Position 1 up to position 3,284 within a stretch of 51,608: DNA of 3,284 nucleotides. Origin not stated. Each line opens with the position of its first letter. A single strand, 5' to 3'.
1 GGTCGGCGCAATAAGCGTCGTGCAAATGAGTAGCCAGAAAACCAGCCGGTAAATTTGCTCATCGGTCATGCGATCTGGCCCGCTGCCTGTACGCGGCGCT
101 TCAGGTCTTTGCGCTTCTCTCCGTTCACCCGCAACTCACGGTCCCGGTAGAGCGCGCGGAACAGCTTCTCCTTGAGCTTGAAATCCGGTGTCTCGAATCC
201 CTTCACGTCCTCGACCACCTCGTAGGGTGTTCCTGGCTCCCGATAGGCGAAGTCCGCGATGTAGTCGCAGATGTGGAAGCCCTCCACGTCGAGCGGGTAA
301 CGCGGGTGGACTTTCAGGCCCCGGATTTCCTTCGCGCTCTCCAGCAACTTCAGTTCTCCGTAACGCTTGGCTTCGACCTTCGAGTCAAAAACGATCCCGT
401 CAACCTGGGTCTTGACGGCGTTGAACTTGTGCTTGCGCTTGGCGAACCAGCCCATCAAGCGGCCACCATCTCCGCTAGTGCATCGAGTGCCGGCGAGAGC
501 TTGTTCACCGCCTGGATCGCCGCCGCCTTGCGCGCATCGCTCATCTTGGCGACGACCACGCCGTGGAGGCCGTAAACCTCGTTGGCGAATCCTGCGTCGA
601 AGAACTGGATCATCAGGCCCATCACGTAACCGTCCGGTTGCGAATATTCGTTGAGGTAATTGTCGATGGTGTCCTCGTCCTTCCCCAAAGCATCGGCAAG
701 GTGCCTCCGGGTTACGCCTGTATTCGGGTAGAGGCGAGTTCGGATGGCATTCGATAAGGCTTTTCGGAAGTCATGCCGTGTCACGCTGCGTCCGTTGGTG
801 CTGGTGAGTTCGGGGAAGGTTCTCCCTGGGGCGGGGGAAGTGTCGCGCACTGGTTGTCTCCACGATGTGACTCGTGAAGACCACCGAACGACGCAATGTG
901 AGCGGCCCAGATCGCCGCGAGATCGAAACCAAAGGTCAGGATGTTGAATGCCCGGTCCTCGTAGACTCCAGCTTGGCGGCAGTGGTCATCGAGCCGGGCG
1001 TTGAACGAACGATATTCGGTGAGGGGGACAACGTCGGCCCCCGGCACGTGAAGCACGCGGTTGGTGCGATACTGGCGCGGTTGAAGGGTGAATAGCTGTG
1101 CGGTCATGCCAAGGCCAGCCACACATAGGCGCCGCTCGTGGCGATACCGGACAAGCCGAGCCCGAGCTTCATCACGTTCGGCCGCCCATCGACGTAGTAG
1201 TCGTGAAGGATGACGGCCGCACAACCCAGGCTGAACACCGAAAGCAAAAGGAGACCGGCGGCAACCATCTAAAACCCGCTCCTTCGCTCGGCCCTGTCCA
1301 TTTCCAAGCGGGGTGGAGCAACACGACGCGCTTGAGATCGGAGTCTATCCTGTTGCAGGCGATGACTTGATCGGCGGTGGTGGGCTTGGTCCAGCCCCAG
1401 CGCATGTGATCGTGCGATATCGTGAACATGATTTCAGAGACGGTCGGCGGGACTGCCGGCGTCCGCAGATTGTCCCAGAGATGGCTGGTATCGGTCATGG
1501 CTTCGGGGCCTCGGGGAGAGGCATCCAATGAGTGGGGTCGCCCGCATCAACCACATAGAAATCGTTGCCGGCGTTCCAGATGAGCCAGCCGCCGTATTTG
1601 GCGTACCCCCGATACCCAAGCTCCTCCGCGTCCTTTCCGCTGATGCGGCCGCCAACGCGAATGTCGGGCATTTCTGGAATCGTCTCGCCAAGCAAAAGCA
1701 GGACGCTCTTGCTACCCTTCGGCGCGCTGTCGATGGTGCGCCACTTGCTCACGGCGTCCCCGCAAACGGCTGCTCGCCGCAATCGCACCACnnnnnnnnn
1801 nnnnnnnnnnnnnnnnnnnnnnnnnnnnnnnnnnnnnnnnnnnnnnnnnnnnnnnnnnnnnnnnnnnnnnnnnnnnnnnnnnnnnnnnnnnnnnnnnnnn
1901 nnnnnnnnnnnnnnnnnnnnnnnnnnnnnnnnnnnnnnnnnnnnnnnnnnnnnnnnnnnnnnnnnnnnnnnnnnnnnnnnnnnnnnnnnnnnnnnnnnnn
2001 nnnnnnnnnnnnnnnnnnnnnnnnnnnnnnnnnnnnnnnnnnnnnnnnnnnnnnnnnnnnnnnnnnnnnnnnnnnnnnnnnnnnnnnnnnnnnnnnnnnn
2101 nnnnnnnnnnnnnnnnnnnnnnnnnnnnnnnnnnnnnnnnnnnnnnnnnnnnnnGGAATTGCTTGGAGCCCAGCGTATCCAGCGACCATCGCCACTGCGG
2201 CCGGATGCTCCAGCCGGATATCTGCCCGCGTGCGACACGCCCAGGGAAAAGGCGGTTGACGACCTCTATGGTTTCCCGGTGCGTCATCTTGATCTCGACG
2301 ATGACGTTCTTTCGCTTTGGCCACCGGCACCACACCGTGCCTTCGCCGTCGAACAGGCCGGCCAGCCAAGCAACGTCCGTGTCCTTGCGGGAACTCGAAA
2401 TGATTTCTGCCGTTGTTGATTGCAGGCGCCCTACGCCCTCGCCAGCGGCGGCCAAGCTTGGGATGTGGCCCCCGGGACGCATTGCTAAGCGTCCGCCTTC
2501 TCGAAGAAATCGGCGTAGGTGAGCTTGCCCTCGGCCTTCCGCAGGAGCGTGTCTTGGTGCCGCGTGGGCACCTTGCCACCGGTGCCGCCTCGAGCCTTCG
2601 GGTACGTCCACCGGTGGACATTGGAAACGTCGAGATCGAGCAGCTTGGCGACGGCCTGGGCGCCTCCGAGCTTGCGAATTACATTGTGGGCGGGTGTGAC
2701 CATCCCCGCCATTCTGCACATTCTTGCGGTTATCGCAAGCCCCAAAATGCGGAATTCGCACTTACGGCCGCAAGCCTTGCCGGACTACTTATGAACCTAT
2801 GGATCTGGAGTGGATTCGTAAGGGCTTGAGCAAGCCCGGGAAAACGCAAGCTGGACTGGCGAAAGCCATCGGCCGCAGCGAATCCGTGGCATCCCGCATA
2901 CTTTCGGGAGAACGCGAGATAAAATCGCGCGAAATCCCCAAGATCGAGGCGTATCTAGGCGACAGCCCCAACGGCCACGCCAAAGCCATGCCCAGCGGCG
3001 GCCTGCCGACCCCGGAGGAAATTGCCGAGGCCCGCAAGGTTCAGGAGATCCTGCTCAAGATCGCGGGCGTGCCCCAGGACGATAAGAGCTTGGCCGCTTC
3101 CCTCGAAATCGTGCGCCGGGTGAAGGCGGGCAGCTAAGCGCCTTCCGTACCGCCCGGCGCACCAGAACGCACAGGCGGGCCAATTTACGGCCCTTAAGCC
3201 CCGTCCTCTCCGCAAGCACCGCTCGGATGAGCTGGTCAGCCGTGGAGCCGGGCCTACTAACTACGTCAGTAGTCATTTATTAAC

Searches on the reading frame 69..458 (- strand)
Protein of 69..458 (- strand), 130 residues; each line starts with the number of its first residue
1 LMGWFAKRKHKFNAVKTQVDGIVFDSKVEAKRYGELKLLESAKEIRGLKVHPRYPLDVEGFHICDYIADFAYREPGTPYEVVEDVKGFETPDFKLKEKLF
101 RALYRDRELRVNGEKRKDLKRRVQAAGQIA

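Call 77: search_protein_families(library=pfam, proteins=[window:69-458:-], max_evalue=0.01)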
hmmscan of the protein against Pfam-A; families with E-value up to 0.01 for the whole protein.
window:69-458:- (130 aa): 1 family
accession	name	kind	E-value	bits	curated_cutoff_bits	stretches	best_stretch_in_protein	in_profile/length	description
PF06356.17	DUF1064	-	1.2e-21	77.7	24.7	1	9-109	1-106/117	Protein of unknown function (DUF1064)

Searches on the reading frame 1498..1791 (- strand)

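Call 77: search_protein_families(library=pfam, proteins=[window:1498-1791:-], max_evalue=0.01)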
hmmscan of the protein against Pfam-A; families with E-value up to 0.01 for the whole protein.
window:1498-1791:- (98 aa): 1 family
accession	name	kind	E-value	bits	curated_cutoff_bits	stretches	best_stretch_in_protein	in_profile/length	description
PF04448.17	DUF551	-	3.7e-05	24.9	22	1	75-97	46-68/68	Protein of unknown function (DUF551)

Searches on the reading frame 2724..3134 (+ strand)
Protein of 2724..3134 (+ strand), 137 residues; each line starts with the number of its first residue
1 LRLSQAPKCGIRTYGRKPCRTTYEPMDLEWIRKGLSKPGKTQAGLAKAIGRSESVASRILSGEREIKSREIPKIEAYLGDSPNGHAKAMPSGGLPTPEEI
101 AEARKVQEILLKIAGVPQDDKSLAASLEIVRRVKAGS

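Call 77: search_protein_families(library=pfam, proteins=[window:2724-3134:+], max_evalue=0.01)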
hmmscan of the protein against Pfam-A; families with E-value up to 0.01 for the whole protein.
window:2724-3134:+ (137 aa): 2 families
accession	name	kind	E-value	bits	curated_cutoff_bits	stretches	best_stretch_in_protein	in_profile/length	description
PF01381.28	HTH_3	-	3.2e-05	24.3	23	1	37-79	7-49/55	Helix-turn-helix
PF13560.12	HTH_31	-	0.00039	21.1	27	1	38-78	13-54/64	Helix-turn-helix domain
